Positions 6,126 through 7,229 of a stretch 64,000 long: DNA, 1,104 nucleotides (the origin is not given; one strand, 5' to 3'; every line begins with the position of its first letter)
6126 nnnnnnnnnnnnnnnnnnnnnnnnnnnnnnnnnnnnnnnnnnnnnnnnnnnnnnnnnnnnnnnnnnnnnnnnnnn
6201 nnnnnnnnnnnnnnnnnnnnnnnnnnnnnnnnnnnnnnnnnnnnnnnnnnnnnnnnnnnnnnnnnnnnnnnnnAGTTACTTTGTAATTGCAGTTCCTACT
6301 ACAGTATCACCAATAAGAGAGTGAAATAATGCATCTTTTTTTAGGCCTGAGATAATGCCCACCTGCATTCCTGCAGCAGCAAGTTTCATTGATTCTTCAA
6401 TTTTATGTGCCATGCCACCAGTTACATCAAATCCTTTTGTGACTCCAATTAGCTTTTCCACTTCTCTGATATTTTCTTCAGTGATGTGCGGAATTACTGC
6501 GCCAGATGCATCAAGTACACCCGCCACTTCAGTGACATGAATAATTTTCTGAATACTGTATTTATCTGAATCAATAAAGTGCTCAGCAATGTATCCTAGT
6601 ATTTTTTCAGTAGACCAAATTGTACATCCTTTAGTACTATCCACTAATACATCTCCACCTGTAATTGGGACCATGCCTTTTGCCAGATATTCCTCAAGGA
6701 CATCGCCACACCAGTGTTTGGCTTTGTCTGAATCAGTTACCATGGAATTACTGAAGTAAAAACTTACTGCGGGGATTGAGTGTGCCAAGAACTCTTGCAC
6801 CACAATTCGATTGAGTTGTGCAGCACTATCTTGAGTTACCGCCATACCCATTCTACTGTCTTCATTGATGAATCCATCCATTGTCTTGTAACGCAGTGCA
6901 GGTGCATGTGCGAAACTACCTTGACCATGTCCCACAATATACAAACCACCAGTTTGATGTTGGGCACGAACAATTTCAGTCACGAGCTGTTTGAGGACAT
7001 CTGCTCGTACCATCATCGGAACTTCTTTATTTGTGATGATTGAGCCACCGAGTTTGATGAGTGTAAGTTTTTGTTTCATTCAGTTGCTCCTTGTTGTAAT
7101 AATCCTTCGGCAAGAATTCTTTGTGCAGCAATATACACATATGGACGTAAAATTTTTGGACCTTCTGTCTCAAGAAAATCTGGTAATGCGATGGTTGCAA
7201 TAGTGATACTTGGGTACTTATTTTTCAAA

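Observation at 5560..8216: Compact idi-nudix-ipk-uppS operon: archaeal-type terminal mevalonate step plus a Nudix hydrolase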

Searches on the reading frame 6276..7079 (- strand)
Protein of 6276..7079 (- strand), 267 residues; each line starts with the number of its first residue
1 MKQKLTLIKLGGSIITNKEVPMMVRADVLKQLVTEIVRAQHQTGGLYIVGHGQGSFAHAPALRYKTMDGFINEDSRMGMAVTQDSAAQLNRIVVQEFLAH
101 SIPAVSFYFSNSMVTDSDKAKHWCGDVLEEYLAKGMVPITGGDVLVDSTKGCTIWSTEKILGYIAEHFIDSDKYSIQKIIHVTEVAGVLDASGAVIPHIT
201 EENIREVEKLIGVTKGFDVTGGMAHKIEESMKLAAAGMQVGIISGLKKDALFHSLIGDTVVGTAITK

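Call 3: search_protein_families(library=pfam, proteins=[window:6276-7079:-], max_evalue=0.1)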
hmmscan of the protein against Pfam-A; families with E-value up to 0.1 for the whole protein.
window:6276-7079:- (267 aa): 1 family
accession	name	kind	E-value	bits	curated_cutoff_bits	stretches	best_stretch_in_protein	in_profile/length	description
PF00696.33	AA_kinase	-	8.3e-27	94.9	24.9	1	4-243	1-233/234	Amino acid kinase family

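Call 4: search_protein_families(library=ncbifam, proteins=[window:6276-7079:-], max_evalue=0.1)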
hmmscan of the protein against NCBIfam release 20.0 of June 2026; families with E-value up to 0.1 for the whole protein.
window:6276-7079:- (267 aa): 8 families
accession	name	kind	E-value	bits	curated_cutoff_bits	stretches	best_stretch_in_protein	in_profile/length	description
NF040647.1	IPPK_Arch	equivalog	3.3e-51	174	120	1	7-265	2-259/259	isopentenyl phosphate kinase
NF000122.1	485965_fosC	equivalog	8.1e-12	45.6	350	1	125-264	45-178/182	fosfomycin resistance kinase FosC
NF000338.1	fomA_AB016934.1.gene6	equivalog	1.7e-06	27.4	550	1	5-245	5-235/266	fosfomycin resistance kinase FomA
NF003387.0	PRK04531.1-2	equivalog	4.6e-05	22.1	426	1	177-266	203-287/441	acetylglutamate kinase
TIGR00761.1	argB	equivalog_domain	0.00026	20.6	151.3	1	7-240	3-228/231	acetylglutamate kinase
TIGR01027.1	proB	equivalog_domain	0.0024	17.1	186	1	202-265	185-251/363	glutamate 5-kinase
NF000150.1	16S_rRNA_Rmt_C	exception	0.029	13.5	550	0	176-237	119-179/281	RmtC family 16S rRNA (guanine(1405)-N(7))-methyltransferase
NF004596.0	PRK05932.1-3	subfamily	0.093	11.7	499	0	170-234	169-234/515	RNA polymerase factor sigma-54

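Call 10: find_encoding_contigs(protein=window:6276-7079:-, flank=10000, max_places=6)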
Protein window:6276-7079:- (267 aa): 6 contigs read that carry it; 4 places shown.
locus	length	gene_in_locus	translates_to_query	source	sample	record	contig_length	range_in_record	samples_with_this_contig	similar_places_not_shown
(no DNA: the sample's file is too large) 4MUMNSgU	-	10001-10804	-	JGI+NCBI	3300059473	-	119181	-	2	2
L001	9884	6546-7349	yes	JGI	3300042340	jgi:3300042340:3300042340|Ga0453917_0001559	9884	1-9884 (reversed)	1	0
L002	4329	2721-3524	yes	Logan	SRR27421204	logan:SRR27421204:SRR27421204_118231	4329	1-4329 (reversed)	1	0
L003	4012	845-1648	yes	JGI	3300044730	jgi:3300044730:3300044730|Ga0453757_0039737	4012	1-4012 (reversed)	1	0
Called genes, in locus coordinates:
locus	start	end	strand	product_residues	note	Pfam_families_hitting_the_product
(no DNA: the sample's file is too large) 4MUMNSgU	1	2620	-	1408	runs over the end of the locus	-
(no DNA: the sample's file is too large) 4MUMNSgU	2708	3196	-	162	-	PF18895:T4SS_pilin (weak)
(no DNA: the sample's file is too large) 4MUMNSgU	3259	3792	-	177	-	-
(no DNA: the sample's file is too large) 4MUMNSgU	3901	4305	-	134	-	PF18895:T4SS_pilin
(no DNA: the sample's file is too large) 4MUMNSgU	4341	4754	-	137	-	PF18895:T4SS_pilin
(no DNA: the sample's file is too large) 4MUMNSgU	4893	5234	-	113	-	PF18895:T4SS_pilin (weak), PF28000:DrpB (weak)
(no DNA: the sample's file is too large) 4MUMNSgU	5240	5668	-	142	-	PF18895:T4SS_pilin (weak)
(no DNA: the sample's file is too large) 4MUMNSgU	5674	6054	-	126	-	PF18895:T4SS_pilin (weak)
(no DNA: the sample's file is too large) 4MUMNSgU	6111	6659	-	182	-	-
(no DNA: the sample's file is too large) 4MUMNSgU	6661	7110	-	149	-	PF18895:T4SS_pilin (weak)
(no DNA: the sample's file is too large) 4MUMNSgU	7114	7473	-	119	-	-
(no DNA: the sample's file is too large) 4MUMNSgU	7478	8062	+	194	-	PF04542:Sigma70_r2, PF08281:Sigma70_r4_2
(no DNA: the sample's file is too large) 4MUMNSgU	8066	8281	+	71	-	-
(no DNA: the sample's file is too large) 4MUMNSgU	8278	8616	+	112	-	-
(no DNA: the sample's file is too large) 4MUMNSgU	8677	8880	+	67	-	-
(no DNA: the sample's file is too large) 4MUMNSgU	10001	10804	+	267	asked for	PF00696:AA_kinase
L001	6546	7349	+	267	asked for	PF00696:AA_kinase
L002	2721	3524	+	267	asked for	PF00696:AA_kinase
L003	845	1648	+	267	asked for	PF00696:AA_kinase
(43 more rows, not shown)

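Call 17: find_homologous_proteins(query=window:6276-7079:-, max_evalue=0.00001)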
Query window:6276-7079:- (267 aa): 378 proteins with E <= 0.00001 among 1332 candidates; the best 120 are listed.
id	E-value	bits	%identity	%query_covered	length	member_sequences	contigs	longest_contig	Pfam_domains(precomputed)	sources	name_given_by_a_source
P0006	4.9e-170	582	100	100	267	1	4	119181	PF00696.34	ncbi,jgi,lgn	jgi:isopentenyl phosphate kinase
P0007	1.2e-156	538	91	100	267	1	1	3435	PF00696.34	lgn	-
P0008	1.0e-155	535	91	100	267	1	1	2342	PF00696.34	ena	-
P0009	4.2e-147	506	86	99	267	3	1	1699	PF00696.34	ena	-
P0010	3.8e-130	451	74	100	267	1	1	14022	PF00696.34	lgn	-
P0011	5.1e-125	434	73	100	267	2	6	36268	PF00696.34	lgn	-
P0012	8.3e-122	424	72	99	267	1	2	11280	PF00696.34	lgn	-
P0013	6.5e-121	421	72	100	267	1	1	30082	PF00696.34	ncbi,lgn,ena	-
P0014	6.5e-119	414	70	100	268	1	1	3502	PF00696.34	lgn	-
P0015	2.6e-118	412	70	100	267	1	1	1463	PF00696.34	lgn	-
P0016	9.2e-118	410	68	100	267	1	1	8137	PF00696.34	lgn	-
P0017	1.8e-117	409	70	99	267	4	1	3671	PF00696.34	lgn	-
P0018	2.7e-115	402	69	99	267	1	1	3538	PF00696.34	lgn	-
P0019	1.5e-110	387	66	99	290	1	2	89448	PF00696.34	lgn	-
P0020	2.4e-108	379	66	99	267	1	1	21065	PF00696.34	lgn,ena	-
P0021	1.1e-106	374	63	99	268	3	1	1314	PF00696.34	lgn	-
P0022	3.7e-106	372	64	99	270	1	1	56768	PF00696.34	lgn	-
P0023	6.1e-106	372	64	99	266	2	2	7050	PF00696.34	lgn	-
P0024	1.8e-105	370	66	98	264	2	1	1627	PF00696.34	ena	-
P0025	2.1e-105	370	64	99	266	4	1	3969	PF00696.34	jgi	jgi:isopentenyl phosphate kinase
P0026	2.3e-105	370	61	98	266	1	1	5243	PF00696.34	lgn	-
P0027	2.8e-105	369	64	99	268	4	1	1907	PF00696.34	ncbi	-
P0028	4.9e-105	369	64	99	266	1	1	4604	PF00696.34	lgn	-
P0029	1.1e-104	367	65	98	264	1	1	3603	PF00696.34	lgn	-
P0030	1.5e-104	367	64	100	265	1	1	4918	PF00696.34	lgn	-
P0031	4.2e-104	366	63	99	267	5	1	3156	PF00696.34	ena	-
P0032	5.9e-104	365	65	99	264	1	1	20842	PF00696.34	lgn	-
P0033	1.0e-103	364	63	99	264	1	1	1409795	PF00696.34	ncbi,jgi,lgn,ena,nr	ncbi:MAG TPA: isopentenyl phosphate kinase [Vitreimonas sp.]|nr:isopentenyl phosphate kinase [Vitrei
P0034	7.2e-103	362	83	75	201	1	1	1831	PF00696.34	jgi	jgi:isopentenyl phosphate kinase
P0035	7.4e-103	361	63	99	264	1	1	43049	PF00696.34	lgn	-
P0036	7.7e-103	361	62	98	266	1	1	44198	PF00696.34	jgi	-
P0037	1.3e-102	361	63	100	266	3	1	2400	PF00696.34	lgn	-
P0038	2.5e-102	360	64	99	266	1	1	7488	PF00696.34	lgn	-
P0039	3.2e-102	359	60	99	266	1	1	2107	PF00696.34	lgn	-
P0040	5.4e-102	359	62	99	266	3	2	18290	PF00696.34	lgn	-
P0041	5.5e-102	359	62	99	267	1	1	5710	PF00696.34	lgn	-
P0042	5.7e-102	359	62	100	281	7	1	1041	PF00696.34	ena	-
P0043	7.3e-102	358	62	99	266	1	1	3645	PF00696.34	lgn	-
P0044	1.7e-101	357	61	99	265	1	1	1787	PF00696.34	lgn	-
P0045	1.9e-101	357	64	99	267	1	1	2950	PF00696.34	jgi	jgi:isopentenyl phosphate kinase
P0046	2.4e-101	357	63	99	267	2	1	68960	PF00696.34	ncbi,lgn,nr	ncbi:hypothetical protein KA111_02260 [Candidatus Woesebacteria bacterium]|nr:hypothetical protein [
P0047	1.0e-100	354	62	99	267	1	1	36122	PF00696.34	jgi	jgi:isopentenyl phosphate kinase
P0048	2.0e-100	354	62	99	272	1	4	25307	PF00696.34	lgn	-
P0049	1.2e-99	351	60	99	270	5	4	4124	PF00696.34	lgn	-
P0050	1.2e-99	351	63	98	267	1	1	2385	PF00696.34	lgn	-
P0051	1.4e-99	351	61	99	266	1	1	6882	PF00696.34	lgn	-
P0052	2.4e-99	350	62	99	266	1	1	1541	PF00696.34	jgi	jgi:isopentenyl phosphate kinase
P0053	6.3e-99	349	60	99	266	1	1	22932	PF00696.34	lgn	-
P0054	2.2e-98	347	62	98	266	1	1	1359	PF00696.34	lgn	-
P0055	2.3e-98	347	61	99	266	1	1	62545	PF00696.34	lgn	-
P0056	2.8e-98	346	60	99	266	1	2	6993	PF00696.34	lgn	-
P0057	3.0e-98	346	62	100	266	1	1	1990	PF00696.34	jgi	jgi:isopentenyl phosphate kinase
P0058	5.5e-98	346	62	95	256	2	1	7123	PF00696.34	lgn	-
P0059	8.5e-98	345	61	96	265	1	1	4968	PF00696.34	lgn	-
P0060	1.5e-97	344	62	99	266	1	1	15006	PF00696.34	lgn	-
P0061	2.0e-97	344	59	100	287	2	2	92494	PF00696.34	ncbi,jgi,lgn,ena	-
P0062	2.2e-97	344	62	99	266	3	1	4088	PF00696.34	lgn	-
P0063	4.2e-97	343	60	99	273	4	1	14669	PF00696.34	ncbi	ncbi:MAG: isopentenyl phosphate kinase [Patescibacteria group bacterium]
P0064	6.4e-97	342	61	99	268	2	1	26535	PF00696.34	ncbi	-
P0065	2.3e-96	340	61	100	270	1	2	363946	PF00696.34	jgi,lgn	jgi:isopentenyl phosphate kinase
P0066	2.3e-96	340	59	99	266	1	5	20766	PF00696.34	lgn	-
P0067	5.2e-96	339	61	97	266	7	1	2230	PF00696.34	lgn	-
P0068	1.6e-95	337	58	99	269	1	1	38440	PF00696.34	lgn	-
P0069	2.8e-95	337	59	99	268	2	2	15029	PF00696.34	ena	-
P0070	3.2e-95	336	59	99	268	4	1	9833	PF00696.34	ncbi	-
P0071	4.1e-95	336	59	98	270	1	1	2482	PF00696.34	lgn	-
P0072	4.7e-95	336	57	99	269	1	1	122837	PF00696.34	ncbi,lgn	-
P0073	7.3e-95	335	57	100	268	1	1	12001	PF00696.34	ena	-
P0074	9.6e-95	335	57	99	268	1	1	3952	PF00696.34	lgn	-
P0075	1.3e-94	334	60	97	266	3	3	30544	PF00696.34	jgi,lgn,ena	-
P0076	1.4e-94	334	58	99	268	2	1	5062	PF00696.34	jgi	-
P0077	1.7e-94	334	59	99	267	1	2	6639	PF00696.34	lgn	-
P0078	2.2e-94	334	60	96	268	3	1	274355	PF00696.34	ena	-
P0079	3.0e-94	333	56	99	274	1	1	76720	PF00696.34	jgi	jgi:isopentenyl phosphate kinase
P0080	3.5e-94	333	57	99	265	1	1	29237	PF00696.34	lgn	-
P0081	4.8e-94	333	57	99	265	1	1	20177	PF00696.34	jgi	jgi:isopentenyl phosphate kinase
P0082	1.7e-93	331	58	99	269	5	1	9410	PF00696.34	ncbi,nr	ncbi:hypothetical protein KJ654_02495 [Patescibacteria group bacterium]|nr:hypothetical protein [Pat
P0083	1.7e-93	331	60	100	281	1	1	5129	PF00696.34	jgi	jgi:isopentenyl phosphate kinase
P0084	5.7e-93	329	57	99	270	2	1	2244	PF00696.34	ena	-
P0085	1.5e-92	328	58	99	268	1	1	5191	PF00696.34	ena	-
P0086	1.8e-92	327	58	97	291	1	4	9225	PF00696.34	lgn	-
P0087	1.9e-92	327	58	99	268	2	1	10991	PF00696.34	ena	-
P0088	3.3e-92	327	58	100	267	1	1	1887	PF00696.34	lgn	-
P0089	3.6e-92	326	57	99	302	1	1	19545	PF00696.34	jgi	-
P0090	7.7e-92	325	57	99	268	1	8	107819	PF00696.34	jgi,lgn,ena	jgi:isopentenyl phosphate kinase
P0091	7.7e-92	325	59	99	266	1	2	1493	PF00696.34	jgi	jgi:isopentenyl phosphate kinase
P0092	1.1e-91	325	57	99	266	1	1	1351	PF00696.34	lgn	-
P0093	2.3e-91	324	58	97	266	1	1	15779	PF00696.34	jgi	jgi:isopentenyl phosphate kinase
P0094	4.2e-91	323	57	98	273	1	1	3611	PF00696.34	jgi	jgi:isopentenyl phosphate kinase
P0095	7.2e-91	322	57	99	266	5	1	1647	PF00696.34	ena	-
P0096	8.8e-91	322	58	99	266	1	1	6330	PF00696.34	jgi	jgi:isopentenyl phosphate kinase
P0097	1.1e-90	322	57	99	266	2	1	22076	PF00696.34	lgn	-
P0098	1.5e-90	321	58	99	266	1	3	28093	PF00696.34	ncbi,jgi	jgi:isopentenyl phosphate kinase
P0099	2.1e-90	321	57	98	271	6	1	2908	PF00696.34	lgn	-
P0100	9.3e-90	319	57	100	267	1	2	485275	PF00696.34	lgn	-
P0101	3.5e-89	317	57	99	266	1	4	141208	PF00696.34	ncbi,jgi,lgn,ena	jgi:isopentenyl phosphate kinase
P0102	6.2e-89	316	56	99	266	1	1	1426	PF00696.34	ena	-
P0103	6.3e-89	316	58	99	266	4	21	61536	PF00696.34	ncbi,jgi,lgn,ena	ncbi:MAG: isopentenyl phosphate kinase [Patescibacteria group bacterium]|jgi:isopentenyl phosphate k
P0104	1.0e-88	315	56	99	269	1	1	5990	PF00696.34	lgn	-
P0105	1.1e-88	315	57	100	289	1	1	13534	PF00696.34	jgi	jgi:isopentenyl phosphate kinase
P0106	1.2e-88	315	58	99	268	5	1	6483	PF00696.34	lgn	-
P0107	1.2e-88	315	56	99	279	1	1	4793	PF00696.34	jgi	jgi:isopentenyl phosphate kinase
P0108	1.6e-88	314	58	99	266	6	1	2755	PF00696.34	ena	-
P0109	1.7e-88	314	55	100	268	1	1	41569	PF00696.34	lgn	-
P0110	1.8e-88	314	56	99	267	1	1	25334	PF00696.34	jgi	jgi:isopentenyl phosphate kinase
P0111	2.6e-88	314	56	99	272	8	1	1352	PF00696.34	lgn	-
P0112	2.8e-88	314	58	99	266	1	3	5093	PF00696.34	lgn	-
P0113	3.1e-88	314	55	100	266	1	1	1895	PF00696.34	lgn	-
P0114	3.1e-88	314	56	99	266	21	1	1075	PF00696.34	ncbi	-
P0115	3.9e-88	313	56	100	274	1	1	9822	PF00696.34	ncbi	-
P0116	5.3e-88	313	57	99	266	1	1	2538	PF00696.34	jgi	-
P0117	8.6e-88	312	56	100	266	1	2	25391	PF00696.34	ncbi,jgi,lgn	jgi:isopentenyl phosphate kinase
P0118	1.1e-87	312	56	99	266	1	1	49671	PF00696.34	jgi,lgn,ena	-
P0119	1.5e-87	311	56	99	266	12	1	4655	PF00696.34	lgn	-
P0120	1.6e-87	311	56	99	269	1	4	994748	PF00696.34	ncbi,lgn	-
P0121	2.7e-87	311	55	99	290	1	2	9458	PF00696.34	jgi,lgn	jgi:isopentenyl phosphate kinase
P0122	2.9e-87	310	55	99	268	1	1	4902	PF00696.34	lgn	-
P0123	4.0e-87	310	56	100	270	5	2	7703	PF00696.34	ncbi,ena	ncbi:MAG: isopentenyl phosphate kinase [Patescibacteria group bacterium]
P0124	4.3e-87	310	56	99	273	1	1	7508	PF00696.34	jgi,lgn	-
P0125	4.6e-87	310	55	99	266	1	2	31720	PF00696.34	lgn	-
